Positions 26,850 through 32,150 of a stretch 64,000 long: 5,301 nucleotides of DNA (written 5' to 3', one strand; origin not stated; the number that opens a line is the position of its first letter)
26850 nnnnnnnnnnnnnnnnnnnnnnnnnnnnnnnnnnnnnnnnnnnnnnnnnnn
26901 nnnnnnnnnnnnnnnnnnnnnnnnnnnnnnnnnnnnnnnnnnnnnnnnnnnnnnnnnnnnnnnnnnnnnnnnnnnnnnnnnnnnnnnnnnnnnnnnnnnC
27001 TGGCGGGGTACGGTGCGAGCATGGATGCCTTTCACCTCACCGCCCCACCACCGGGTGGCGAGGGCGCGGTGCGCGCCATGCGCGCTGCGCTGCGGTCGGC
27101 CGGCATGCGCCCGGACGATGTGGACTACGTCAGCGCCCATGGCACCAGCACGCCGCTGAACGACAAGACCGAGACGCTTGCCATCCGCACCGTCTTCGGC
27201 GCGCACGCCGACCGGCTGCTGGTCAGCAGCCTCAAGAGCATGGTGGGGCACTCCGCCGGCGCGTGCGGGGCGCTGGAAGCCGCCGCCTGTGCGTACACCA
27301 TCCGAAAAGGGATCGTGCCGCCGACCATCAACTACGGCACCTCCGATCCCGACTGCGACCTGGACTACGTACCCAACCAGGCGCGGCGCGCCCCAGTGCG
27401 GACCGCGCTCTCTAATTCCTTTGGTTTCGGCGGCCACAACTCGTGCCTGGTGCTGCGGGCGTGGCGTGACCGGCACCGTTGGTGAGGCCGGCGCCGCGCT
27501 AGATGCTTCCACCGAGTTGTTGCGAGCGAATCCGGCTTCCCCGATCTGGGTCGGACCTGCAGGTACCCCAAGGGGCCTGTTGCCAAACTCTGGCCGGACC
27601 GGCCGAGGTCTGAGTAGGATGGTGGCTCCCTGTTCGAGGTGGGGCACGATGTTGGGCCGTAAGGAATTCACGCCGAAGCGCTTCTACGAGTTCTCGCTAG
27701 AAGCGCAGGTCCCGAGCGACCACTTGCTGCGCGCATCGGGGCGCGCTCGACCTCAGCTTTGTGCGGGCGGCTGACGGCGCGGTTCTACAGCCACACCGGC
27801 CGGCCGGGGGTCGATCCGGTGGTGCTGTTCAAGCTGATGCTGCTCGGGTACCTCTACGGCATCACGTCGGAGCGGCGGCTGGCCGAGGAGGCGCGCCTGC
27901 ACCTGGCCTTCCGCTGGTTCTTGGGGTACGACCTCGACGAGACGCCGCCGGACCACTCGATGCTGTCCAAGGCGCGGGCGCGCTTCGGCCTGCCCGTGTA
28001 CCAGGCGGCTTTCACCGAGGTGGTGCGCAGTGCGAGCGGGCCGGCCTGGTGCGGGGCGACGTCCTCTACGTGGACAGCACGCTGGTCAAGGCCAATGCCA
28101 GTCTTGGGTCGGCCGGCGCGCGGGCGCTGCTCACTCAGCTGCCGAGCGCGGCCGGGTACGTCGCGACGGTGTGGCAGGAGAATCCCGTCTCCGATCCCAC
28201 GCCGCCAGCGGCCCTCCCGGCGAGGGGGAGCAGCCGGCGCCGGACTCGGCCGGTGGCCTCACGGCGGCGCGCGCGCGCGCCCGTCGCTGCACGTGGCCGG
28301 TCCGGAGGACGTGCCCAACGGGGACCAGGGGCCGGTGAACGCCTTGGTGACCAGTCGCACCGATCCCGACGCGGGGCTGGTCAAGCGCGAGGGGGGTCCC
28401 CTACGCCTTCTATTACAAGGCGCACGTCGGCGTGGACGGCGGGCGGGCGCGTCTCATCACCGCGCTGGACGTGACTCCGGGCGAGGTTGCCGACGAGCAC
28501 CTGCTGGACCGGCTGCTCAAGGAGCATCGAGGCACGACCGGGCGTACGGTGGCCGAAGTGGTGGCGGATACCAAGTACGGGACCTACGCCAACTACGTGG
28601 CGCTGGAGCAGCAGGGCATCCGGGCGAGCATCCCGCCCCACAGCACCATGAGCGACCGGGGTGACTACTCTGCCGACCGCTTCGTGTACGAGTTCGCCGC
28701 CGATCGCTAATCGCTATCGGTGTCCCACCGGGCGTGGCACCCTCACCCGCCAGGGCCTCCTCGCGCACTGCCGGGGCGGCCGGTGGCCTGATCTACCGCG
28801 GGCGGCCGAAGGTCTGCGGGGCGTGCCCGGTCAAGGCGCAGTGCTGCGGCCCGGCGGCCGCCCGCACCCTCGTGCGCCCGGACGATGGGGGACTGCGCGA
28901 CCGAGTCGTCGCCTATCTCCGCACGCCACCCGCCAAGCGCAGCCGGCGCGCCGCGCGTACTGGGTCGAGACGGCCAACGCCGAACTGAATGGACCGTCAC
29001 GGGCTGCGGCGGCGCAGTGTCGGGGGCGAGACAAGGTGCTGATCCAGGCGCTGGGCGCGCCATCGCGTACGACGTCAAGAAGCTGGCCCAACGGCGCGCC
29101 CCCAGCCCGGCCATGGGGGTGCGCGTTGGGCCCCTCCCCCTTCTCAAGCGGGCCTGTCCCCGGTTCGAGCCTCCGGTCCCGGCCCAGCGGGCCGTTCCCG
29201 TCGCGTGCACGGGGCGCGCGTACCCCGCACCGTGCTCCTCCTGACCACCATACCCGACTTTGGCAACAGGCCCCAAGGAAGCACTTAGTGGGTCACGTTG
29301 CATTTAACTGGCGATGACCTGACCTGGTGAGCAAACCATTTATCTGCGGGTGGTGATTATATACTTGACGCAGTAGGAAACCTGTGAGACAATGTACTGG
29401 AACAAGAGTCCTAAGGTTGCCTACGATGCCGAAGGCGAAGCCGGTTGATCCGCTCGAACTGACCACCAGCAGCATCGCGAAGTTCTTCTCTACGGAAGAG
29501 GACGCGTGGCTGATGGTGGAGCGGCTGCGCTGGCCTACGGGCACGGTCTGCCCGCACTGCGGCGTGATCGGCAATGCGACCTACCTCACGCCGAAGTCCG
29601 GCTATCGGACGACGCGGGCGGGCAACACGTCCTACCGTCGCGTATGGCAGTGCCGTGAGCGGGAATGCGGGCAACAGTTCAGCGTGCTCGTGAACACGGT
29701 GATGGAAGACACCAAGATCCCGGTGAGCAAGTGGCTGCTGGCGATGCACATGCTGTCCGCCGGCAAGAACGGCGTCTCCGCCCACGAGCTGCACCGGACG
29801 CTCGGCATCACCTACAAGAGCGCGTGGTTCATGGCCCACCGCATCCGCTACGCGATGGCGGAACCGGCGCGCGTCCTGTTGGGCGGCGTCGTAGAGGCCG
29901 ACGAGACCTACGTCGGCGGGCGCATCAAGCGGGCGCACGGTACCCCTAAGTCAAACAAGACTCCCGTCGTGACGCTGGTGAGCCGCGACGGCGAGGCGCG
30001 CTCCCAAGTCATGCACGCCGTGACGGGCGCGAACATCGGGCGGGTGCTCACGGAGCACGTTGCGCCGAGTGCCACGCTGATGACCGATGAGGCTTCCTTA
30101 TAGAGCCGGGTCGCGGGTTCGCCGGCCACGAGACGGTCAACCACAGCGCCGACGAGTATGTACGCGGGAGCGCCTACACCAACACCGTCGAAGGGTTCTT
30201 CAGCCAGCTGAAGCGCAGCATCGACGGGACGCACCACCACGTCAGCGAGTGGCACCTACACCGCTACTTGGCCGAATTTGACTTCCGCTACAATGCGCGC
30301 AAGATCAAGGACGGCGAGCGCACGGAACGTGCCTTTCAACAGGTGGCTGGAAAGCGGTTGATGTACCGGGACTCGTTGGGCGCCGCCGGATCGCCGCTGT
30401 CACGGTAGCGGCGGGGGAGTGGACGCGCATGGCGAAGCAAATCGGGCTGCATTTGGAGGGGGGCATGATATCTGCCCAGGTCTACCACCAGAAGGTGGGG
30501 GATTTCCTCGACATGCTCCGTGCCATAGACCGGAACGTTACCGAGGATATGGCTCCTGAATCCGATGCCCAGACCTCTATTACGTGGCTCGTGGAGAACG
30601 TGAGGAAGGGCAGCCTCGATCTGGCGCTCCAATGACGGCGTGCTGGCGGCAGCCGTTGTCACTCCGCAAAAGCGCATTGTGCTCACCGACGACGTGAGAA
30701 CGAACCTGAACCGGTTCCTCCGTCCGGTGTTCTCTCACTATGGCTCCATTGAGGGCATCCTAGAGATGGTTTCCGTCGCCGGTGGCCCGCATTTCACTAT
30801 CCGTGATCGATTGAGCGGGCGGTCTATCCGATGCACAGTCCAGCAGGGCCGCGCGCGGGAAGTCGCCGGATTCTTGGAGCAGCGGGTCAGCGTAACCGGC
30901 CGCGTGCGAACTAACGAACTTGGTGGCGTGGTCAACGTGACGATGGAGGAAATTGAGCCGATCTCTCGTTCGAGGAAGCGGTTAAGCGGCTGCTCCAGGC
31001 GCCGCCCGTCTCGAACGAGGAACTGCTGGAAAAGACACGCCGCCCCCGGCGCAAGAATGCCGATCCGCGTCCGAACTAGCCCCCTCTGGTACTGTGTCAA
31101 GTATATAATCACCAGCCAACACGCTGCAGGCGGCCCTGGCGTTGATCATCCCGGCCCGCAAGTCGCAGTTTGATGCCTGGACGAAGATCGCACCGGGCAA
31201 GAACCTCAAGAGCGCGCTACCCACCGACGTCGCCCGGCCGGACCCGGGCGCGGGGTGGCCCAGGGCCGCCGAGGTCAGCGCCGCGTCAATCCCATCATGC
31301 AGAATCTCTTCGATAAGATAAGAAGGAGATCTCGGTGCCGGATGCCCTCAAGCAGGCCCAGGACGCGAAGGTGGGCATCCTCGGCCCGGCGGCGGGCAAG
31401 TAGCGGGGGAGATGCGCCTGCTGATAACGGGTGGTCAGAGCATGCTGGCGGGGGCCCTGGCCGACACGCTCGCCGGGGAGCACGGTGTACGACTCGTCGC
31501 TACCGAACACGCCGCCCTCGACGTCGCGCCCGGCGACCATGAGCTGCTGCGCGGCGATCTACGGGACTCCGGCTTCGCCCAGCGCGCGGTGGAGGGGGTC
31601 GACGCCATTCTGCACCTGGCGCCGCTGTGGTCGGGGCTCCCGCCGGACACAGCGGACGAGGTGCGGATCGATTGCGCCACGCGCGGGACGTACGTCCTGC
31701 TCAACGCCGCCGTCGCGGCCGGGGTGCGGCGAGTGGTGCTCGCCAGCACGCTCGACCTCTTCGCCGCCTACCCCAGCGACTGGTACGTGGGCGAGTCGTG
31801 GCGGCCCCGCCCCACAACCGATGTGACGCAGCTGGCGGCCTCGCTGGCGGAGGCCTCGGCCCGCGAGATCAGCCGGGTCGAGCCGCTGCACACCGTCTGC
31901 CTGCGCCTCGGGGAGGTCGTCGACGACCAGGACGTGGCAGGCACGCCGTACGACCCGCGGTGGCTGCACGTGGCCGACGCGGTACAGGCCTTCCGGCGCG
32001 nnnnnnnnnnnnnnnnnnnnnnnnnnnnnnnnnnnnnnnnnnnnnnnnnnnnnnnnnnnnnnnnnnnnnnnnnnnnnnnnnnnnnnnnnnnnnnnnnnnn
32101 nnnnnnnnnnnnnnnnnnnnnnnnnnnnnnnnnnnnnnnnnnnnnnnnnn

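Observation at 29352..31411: Lower-GC IS1595-like element with passenger ORFs nested next to IS1182 copy B, disrupting an SBP gene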

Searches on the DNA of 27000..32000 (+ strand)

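Call 89: search_rna_families(source=window, start=27000, end=32000, threshold=evalue, max_evalue=0.1)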
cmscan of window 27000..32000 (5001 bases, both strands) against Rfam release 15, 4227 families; matches with E-value up to 0.1: 0.
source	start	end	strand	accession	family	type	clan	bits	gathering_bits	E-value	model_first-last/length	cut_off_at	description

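Call 93: search_dna_similar(query=window:29275-31420:+, collection=plasmids, mode=distant, max_rows=10)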
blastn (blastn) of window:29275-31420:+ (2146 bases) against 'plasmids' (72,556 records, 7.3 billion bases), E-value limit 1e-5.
Records with a match: 33; places in all: 33; records where one place covers at least 80% of the query: 0.
Best place of each record, by identity: 60-80% 33.
By first word of the organism name: Pseudosulfitobacter 30; Mesorhizobium 2; Methylobacterium 1.
By predicted mobility (MOB-suite, as given by PLSDB): non-mobilizable 32; mobilizable 1.
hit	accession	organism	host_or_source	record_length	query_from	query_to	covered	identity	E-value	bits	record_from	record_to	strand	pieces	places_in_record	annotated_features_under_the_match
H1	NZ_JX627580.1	Methylobacterium oryzae CBMB20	-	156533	443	598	7%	72.4%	2e-13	86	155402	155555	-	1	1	IS1595 family transposase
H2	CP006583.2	Mesorhizobium huakuii 7653R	Rice field soil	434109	438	589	7%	73.5%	6e-14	88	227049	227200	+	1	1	none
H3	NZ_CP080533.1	Mesorhizobium sp. AR02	Oxytropis sp.,Cell culture,root nodule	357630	455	589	6%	76.8%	1e-15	93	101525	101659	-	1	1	none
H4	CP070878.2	Pseudosulfitobacter pseudonitzschiae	Skeletonema costatum,The surface ...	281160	457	574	5%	77.1%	5e-15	92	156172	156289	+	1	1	IS1595 family transposase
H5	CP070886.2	Pseudosulfitobacter pseudonitzschiae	Skeletonema costatum,The surface ...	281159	457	574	5%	77.1%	5e-15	92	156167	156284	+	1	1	IS1595 family transposase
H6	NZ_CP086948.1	Pseudosulfitobacter pseudonitzschiae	Skeletonema costatum,The surface ...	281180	457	574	5%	77.1%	5e-15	92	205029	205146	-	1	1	IS1595 family transposase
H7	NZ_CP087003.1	Pseudosulfitobacter pseudonitzschiae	Skeletonema costatum,The surface ...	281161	457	574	5%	77.1%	5e-15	92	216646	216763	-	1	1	IS1595 family transposase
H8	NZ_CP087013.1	Pseudosulfitobacter pseudonitzschiae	Mediolabrus comicus,The surface ...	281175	457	574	5%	77.1%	5e-15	92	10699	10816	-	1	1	IS1595 family transposase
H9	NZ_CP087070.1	Pseudosulfitobacter pseudonitzschiae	Mediolabrus comicus,The surface ...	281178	457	574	5%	77.1%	5e-15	92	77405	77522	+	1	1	IS1595 family transposase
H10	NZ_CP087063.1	Pseudosulfitobacter pseudonitzschiae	Mediolabrus comicus,The surface ...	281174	457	574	5%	77.1%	5e-15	92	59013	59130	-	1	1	IS1595 family transposase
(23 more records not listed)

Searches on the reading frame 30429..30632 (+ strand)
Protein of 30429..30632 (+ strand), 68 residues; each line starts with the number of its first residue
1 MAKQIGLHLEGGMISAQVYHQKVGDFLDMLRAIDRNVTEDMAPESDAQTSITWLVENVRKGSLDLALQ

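Call 7: search_protein_families(library=pfam, proteins=[window:30429-30632:+], max_evalue=1)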
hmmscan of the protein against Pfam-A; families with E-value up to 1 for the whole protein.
seq(68 aa): 0 families

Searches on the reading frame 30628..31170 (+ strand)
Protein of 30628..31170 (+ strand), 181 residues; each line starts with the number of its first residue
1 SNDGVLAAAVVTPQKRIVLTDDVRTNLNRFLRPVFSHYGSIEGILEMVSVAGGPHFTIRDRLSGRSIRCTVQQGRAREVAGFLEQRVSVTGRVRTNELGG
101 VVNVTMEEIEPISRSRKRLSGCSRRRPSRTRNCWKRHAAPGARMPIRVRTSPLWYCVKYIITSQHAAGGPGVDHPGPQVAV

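Call 7: search_protein_families(library=pfam, proteins=[window:30628-31170:+], max_evalue=1)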
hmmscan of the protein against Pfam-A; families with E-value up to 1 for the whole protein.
seq(181 aa): 2 families
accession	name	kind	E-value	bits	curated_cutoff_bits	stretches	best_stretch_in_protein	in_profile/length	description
PF13742.12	tRNA_anti_2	-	0.019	15.6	27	1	27-110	10-95/95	OB-fold nucleic acid binding domain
PF25657.1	Rota_VP6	-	0.24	10.6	27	1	48-96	171-219/390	Rotavirus intermediate capsid protein VP6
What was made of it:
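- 30629..30956 (+): ORF2 fragment B (part of the "177-aa ORF"), covering the OB-fold domain (SNDGVL…VTMEEIE). Weak tRNA_anti_2 OB-fold hit at E 0.02 (call 7).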
